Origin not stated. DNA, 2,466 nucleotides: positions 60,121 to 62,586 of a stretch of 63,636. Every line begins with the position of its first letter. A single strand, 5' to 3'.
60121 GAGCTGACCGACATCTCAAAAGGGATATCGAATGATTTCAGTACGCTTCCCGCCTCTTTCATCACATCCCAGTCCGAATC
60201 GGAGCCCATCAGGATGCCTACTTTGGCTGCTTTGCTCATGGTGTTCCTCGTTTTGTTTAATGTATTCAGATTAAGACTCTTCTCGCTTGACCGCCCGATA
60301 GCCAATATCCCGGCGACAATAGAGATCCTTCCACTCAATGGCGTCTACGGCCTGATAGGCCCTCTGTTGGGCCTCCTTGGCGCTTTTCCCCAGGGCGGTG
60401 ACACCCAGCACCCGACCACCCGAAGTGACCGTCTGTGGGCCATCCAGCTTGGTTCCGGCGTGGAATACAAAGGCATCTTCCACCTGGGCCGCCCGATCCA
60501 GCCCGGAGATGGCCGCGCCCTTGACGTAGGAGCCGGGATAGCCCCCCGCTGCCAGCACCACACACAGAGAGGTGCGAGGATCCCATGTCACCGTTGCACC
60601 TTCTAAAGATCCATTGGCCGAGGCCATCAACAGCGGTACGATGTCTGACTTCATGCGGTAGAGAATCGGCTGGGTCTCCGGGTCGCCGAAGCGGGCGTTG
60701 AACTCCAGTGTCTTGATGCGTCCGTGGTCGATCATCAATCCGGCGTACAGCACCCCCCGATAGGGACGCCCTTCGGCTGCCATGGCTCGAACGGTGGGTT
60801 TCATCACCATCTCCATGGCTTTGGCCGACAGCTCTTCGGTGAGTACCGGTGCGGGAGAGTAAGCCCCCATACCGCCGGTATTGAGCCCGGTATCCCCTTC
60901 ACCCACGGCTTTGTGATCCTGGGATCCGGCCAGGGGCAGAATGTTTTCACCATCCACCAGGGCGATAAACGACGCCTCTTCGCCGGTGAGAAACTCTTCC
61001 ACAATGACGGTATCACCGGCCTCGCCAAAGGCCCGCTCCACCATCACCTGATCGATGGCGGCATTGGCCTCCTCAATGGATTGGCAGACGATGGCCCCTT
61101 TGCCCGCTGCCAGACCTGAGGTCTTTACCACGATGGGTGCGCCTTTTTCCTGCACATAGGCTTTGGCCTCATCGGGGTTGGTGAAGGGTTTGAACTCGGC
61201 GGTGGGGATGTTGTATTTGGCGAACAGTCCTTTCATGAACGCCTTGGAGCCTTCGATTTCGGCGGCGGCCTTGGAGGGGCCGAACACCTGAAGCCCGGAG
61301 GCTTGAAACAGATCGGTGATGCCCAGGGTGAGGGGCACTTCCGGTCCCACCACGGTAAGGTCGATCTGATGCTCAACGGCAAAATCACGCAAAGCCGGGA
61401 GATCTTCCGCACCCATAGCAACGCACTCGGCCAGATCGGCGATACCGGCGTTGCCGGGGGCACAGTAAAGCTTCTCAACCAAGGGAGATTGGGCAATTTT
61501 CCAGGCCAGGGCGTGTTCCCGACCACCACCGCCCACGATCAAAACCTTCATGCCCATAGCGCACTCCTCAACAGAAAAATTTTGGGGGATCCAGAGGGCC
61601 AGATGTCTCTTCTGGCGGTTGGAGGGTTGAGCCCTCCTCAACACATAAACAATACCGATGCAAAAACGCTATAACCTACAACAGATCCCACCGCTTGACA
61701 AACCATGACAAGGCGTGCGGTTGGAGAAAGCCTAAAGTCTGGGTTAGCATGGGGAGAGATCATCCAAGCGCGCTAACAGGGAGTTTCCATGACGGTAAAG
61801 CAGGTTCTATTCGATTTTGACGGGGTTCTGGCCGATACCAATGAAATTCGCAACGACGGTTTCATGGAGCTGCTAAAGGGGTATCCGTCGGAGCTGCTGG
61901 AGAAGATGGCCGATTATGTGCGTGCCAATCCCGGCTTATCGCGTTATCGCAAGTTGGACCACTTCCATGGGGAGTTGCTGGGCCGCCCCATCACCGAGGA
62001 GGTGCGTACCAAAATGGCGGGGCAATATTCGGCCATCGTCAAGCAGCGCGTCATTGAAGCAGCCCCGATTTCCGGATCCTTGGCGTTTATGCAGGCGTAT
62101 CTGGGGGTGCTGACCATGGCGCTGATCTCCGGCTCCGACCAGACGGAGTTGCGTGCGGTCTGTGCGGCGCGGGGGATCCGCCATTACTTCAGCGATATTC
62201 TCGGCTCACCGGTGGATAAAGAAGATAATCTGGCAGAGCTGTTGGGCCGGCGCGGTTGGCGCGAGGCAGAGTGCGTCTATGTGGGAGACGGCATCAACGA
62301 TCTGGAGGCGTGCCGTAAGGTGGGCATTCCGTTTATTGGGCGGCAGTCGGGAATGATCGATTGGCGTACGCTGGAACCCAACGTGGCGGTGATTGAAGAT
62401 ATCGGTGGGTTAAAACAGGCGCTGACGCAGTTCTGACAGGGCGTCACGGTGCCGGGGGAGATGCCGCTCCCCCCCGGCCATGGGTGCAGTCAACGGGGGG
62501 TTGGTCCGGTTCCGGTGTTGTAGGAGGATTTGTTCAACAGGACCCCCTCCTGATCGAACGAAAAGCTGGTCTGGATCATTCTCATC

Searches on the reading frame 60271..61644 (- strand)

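Call 56: search_protein_families(library=pfam, proteins=[window:60271-61644:-], max_evalue=0.0001)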
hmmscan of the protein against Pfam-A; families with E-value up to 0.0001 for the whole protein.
window:60271-61644:- (457 aa): 5 families
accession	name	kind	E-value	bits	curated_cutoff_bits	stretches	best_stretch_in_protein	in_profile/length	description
PF01071.24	GARS_A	-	1.2e-78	263.8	27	1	132-324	1-194/194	Phosphoribosylglycinamide synthetase, ATP-grasp (A) domain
PF02844.21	GARS_N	-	2.1e-40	137.9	29.5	1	32-131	1-100/100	Phosphoribosylglycinamide synthetase, N domain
PF02843.22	GARS_C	-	1.2e-33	115.7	34.8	1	360-450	2-92/92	Phosphoribosylglycinamide synthetase, C domain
PF02222.28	ATP-grasp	-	2e-07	31.3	27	1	141-220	3-77/179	ATP-grasp domain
PF02786.22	CPSase_L_D2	-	4.6e-06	26.7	19.8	1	140-222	8-92/211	Carbamoyl-phosphate synthase L chain, ATP binding domain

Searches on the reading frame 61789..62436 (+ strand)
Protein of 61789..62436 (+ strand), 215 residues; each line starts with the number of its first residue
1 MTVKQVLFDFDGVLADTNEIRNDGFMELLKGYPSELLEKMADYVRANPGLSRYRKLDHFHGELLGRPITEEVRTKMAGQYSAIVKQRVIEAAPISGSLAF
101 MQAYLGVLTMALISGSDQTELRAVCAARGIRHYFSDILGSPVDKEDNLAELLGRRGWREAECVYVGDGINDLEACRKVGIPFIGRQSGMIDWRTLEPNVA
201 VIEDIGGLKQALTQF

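Call 56: search_protein_families(library=pfam, proteins=[window:61789-62436:+], max_evalue=0.0001)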
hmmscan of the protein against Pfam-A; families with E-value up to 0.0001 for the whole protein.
window:61789-62436:+ (215 aa): 3 families
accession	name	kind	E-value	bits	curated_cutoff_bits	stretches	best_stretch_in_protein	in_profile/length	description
PF13419.12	HAD_2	-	3.9e-15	56.8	23.8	1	6-184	1-177/178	Haloacid dehalogenase-like hydrolase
PF00702.32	Hydrolase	-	2.3e-14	54.7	26.4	1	4-179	2-191/191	haloacid dehalogenase-like hydrolase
PF12710.13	HAD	-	4.9e-05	24.3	27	1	6-174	1-187/189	haloacid dehalogenase-like hydrolase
